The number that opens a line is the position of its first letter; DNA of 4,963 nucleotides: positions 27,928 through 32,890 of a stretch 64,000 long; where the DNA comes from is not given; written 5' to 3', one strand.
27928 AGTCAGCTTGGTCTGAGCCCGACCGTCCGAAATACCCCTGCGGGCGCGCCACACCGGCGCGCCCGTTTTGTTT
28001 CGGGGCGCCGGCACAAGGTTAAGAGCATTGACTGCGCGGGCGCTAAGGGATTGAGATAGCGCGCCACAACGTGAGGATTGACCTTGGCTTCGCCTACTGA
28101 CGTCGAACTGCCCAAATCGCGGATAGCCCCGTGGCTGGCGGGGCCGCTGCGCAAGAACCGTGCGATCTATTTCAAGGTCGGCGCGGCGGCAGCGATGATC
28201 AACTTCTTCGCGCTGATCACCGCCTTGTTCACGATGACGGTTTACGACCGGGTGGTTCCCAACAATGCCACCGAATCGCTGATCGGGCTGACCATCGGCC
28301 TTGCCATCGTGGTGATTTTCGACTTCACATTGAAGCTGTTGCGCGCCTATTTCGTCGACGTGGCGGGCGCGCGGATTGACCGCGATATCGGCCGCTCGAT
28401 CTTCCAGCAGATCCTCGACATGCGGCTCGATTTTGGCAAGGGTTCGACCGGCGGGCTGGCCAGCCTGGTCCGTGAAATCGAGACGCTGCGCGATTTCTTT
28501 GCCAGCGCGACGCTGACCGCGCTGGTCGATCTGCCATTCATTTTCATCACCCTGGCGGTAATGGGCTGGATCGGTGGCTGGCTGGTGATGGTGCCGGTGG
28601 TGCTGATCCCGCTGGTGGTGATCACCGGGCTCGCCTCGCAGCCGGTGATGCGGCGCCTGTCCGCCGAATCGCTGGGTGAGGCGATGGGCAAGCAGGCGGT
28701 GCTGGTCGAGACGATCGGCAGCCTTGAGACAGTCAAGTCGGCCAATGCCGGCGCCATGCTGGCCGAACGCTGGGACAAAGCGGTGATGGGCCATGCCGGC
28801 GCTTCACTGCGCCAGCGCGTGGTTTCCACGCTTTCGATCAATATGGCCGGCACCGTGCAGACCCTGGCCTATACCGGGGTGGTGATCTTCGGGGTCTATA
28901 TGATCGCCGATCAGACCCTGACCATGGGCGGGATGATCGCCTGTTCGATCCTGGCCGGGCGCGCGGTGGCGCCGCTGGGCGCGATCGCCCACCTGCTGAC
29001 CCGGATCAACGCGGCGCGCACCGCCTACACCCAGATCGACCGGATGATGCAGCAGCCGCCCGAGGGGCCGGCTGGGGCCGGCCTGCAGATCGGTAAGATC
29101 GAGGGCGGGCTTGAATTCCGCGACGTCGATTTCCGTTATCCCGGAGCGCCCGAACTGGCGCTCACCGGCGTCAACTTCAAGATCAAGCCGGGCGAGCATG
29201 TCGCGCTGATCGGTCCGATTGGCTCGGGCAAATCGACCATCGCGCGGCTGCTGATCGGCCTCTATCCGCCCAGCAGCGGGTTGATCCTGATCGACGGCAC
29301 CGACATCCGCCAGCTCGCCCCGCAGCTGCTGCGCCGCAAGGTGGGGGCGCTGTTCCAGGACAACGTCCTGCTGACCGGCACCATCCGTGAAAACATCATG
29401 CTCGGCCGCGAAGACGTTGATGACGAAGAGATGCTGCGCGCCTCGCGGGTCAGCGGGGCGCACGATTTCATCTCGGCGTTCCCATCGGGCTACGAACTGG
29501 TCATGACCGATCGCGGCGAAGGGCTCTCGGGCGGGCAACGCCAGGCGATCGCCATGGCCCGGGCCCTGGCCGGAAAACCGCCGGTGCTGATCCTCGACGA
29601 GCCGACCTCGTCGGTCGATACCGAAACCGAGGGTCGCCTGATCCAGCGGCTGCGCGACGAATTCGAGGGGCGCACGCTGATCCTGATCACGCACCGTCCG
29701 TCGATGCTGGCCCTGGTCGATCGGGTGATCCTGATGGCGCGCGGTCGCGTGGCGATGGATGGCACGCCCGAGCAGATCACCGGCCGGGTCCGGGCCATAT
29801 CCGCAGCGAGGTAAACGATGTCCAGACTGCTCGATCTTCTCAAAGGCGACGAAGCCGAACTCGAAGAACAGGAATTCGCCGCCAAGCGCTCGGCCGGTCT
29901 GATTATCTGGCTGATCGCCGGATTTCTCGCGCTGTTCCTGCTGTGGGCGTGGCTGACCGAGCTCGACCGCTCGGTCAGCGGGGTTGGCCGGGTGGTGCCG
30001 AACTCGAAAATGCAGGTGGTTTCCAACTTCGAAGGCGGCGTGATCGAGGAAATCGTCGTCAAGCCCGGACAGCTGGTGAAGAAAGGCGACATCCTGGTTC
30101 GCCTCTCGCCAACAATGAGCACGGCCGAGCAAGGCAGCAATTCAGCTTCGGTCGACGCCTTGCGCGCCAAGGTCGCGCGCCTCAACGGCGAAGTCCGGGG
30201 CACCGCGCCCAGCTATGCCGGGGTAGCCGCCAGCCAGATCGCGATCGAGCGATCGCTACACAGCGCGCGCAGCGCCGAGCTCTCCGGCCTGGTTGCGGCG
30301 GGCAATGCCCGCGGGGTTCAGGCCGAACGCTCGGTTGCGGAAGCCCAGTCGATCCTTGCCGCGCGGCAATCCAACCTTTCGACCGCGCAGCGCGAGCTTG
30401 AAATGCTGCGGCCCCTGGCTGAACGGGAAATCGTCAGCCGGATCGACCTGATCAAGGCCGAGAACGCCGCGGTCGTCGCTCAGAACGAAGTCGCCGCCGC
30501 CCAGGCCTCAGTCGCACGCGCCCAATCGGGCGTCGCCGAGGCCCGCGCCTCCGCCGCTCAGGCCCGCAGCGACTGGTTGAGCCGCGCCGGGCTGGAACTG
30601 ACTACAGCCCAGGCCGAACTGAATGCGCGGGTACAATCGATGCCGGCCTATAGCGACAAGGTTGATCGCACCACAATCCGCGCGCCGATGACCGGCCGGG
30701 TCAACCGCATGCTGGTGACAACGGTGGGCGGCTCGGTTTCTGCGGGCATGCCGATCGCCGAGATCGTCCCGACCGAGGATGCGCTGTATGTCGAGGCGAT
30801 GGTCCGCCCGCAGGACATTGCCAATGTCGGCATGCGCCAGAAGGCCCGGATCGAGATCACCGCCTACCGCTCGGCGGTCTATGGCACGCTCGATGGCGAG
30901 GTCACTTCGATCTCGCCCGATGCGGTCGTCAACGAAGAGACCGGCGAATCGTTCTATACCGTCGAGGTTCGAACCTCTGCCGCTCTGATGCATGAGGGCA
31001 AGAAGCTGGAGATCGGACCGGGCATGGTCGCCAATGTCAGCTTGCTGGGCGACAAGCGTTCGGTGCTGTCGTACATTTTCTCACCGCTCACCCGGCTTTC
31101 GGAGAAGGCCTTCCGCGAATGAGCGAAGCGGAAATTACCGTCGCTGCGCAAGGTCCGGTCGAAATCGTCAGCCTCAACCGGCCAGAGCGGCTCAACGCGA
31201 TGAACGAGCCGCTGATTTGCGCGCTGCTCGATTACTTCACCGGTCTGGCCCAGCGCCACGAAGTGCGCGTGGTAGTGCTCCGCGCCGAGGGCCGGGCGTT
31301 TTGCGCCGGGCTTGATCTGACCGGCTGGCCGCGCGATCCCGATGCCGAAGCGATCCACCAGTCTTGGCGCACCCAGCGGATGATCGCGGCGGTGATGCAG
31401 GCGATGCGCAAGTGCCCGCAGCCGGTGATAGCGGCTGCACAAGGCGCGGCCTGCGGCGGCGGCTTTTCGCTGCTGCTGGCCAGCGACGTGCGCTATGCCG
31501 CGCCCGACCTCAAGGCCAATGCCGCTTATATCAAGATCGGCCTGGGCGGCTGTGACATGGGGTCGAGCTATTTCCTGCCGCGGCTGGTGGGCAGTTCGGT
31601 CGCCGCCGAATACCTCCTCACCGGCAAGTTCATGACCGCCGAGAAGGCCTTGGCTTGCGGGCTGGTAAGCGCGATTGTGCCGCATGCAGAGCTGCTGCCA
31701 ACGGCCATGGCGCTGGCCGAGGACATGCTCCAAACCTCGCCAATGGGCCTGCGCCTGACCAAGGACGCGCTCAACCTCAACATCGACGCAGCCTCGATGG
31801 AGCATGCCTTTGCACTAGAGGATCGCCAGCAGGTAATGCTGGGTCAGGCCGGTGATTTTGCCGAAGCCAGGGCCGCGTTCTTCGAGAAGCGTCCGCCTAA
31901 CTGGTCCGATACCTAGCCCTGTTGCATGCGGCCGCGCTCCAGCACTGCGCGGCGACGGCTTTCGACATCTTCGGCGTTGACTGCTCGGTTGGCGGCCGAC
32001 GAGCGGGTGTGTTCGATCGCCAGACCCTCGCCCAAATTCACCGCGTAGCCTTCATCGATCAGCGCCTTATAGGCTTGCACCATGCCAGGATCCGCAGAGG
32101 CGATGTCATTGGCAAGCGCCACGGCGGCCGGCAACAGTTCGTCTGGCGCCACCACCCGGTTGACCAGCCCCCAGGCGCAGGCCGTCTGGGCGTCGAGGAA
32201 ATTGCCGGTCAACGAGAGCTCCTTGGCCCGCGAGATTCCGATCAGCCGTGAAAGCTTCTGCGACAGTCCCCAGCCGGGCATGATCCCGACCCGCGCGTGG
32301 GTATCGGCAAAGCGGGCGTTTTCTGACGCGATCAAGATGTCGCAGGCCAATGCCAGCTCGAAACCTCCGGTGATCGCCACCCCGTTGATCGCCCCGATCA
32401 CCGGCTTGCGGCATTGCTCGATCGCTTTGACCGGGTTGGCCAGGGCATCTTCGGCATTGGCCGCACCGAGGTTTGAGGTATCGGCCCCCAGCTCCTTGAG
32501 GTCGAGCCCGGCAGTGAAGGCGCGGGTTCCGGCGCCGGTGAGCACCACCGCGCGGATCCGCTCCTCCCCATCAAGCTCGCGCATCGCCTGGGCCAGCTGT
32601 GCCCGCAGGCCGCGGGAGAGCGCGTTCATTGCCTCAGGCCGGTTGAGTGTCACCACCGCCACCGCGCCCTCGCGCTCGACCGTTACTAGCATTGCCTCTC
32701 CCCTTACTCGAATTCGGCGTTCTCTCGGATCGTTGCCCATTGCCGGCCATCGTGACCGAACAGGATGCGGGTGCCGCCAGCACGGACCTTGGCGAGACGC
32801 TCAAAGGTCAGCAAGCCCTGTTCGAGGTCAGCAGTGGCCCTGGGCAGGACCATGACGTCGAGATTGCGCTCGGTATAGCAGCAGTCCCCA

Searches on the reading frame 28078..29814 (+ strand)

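Call 6: search_protein_families(library=pfam, proteins=[window:28078-29814:+], max_evalue=0.001)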
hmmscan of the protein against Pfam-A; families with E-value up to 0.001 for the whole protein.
window:28078-29814:+ (578 aa): 4 families
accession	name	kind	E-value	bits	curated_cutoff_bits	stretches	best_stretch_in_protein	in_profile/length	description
PF00005.33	ABC_tran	-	7.9e-32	111.2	25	1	362-511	1-137/137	ABC transporter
PF00664.28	ABC_membrane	-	9.7e-28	98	28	1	36-292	6-266/274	ABC transporter transmembrane region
PF02463.25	SMC_N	-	1.3e-06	28.5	40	1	482-554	136-212/220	RecF/RecN/SMC N terminal domain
PF13304.12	AAA_21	-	4.8e-06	27.3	27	1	483-544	238-303/304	AAA domain, putative AbiEii toxin, Type IV TA system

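Call 8: search_protein_families(library=ncbifam, proteins=[window:28078-29814:+], max_evalue=0.001)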
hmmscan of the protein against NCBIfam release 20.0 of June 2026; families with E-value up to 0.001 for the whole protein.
window:28078-29814:+ (578 aa): 188 families (the best 25 are shown)
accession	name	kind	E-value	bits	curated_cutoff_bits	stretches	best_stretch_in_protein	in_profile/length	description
TIGR03375.1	type_I_sec_LssB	subfamily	3.7e-217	722.9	693.1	1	14-569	134-690/696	type I secretion system permease/ATPase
TIGR01846.1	type_I_sec_HlyB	subfamily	4.3e-120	402.1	725.55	1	19-566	129-677/694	type I secretion system permease/ATPase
TIGR01842.1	type_I_sec_PrtD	subfamily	1.5e-109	367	510.15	1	25-568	2-541/544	type I secretion system permease/ATPase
TIGR00958.1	3a01208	subfamily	2.6e-88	297.1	874.6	1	50-568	182-701/711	antigen peptide transporter 2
TIGR03796.1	NHLM_micro_ABC1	equivalog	9.9e-83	278.5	853.3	1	29-568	155-699/710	NHLP family bacteriocin export ABC transporter peptidase/permease/ATPase subunit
TIGR02204.1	MsbA_rel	hypoth_equivalog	1.1e-82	278.6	780.4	1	66-566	54-560/576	ABC transporter, permease/ATP-binding protein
TIGR03797.1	NHLM_micro_ABC2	equivalog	1.5e-80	271.6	709.4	1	31-567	138-671/686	NHLP bacteriocin export ABC transporter permease/ATPase subunit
TIGR02203.1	MsbA_lipidA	equivalog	1.4e-79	268.2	602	1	45-567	35-555/572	lipid A export permease/ATP-binding protein MsbA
NF052233.1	CphA_assoc_ABC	equivalog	2e-77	261.2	880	1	69-567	230-729/766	cyanophycin metabolism-associated ABC transporter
TIGR01193.1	bacteriocin_ABC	subfamily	2.7e-74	251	523.85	1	25-566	152-694/708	peptide cleavage/export ABC transporter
NF010178.0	PRK13657.1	equivalog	4.7e-74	249.9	733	1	33-567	23-556/588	glucan ABC transporter ATP-binding protein/ permease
TIGR02857.1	CydD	equivalog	6.6e-74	249.7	435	1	38-553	11-529/529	thiol reductant ABC exporter subunit CydD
NF045513.1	HepA_fam_ABC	equivalog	1.9e-73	247.9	725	1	63-565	89-593/610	heterocyst formation ABC transporter subunit HepA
TIGR02868.1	CydC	equivalog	8e-66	222.7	329.05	1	127-541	113-530/530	thiol reductant ABC exporter subunit CydC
TIGR01192.1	chvA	subfamily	5.4e-60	203.6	585.4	1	106-568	93-557/585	glucan export ABC transporter ATP-binding protein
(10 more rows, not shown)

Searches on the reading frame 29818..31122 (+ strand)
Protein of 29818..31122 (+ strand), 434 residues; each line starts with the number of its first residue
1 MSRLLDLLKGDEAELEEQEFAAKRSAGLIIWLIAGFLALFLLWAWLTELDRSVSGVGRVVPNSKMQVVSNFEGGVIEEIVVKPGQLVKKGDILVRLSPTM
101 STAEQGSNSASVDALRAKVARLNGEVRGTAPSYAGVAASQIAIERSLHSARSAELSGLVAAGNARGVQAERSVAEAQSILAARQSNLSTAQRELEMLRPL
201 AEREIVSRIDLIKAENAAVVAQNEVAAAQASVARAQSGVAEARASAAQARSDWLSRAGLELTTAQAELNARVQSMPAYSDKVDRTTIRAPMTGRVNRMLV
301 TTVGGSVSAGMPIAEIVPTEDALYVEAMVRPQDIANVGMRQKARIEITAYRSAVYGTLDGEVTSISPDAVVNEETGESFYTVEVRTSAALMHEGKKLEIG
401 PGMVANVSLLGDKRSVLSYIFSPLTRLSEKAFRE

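Call 6: search_protein_families(library=pfam, proteins=[window:29818-31122:+], max_evalue=0.001)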
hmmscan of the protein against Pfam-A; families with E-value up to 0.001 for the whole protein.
window:29818-31122:+ (434 aa): 4 families
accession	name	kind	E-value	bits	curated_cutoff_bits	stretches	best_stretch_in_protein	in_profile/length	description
PF13437.12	HlyD_3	-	4e-19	69.7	22.2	1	286-393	1-99/106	HlyD family secretion protein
PF16576.10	HlyD_D23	-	7.7e-09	35.6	30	1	227-375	58-192/214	Barrel-sandwich domain of CusB or HlyD membrane-fusion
PF00364.28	Biotin_lipoyl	-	2.7e-06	27.6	22.1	0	65-96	43-73/73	Biotin-requiring enzyme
PF13533.13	Biotin_lipoyl_2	-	4.8e-05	23.5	29.8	1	73-96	8-31/32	Biotin-lipoyl like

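Call 8: search_protein_families(library=ncbifam, proteins=[window:29818-31122:+], max_evalue=0.001)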
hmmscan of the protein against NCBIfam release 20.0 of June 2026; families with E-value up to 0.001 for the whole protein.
window:29818-31122:+ (434 aa): 11 families
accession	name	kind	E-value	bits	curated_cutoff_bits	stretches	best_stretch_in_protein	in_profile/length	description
TIGR01843.1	type_I_hlyD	subfamily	1.9e-97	326.9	208.65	1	24-434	2-421/422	HlyD family type I secretion periplasmic adaptor subunit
TIGR00998.1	8a0101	subfamily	1.5e-26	93.2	390.8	1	28-378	8-288/334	EmrA/EmrK family multidrug efflux transporter periplasmic adaptor subunit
TIGR01730.1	RND_mfp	subfamily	8.7e-22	77.5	94.9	2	257-395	107-238/322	efflux RND transporter periplasmic adaptor subunit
TIGR01000.1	bacteriocin_acc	subfamily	2.7e-16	59.5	258.85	1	195-389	232-421/457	bacteriocin secretion accessory protein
NF007785.0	PRK10476.1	equivalog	1.7e-13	50.1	376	2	163-367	105-286/347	multidrug transporter subunit MdtN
TIGR03794.1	NHLM_micro_HlyD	equivalog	1e-12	47.7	156.2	1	33-368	26-339/421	NHLP bacteriocin system secretion protein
TIGR02971.1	heterocyst_DevB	subfamily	1.8e-12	47.3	129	1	55-366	3-279/327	ABC exporter membrane fusion protein, DevB family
NF011715.0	PRK15136.1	equivalog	1.7e-11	43.4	563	1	177-354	126-283/390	multidrug efflux MFS transporter periplasmic adaptor subunit EmrA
NF002939.0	PRK03598.1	equivalog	0.00014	21.1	393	0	170-386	107-298/332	secretion protein HlyD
NF000272.2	OqxA_adapt_sub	exception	0.00029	19.9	835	0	249-311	141-201/391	multidrug efflux RND transporter periplasmic adaptor subunit OqxA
NF008589.1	PRK11556.1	equivalog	0.00036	19.5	391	0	172-245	123-196/392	MdtA/MuxA family multidrug efflux RND transporter periplasmic adaptor subunit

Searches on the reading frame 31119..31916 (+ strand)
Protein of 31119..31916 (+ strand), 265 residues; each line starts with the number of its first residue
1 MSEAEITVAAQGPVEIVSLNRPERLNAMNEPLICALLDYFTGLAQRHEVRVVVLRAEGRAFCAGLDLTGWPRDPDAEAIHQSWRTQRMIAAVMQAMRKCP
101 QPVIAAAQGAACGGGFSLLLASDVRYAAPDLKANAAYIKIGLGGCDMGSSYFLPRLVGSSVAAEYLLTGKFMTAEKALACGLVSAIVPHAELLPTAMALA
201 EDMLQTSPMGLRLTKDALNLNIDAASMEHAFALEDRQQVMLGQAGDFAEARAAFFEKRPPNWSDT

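Call 6: search_protein_families(library=pfam, proteins=[window:31119-31916:+], max_evalue=0.001)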
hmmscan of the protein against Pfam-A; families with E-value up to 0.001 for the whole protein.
window:31119-31916:+ (265 aa): 2 families
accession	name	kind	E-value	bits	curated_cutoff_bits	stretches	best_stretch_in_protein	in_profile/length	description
PF00378.25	ECH_1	-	6.9e-48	163.6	27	1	14-264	6-250/251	Enoyl-CoA hydratase/isomerase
PF16113.10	ECH_2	-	2.3e-33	116.5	27.2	1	15-200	2-185/335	Enoyl-CoA hydratase/isomerase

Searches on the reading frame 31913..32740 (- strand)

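Call 6: search_protein_families(library=pfam, proteins=[window:31913-32740:-], max_evalue=0.001)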
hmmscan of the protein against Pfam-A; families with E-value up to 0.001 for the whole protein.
window:31913-32740:- (275 aa): 2 families
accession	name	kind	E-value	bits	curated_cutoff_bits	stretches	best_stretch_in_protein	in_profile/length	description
PF00378.25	ECH_1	-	7.8e-58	196.2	27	1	22-247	1-224/251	Enoyl-CoA hydratase/isomerase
PF16113.10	ECH_2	-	9.2e-30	104.7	27.2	1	28-216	2-191/335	Enoyl-CoA hydratase/isomerase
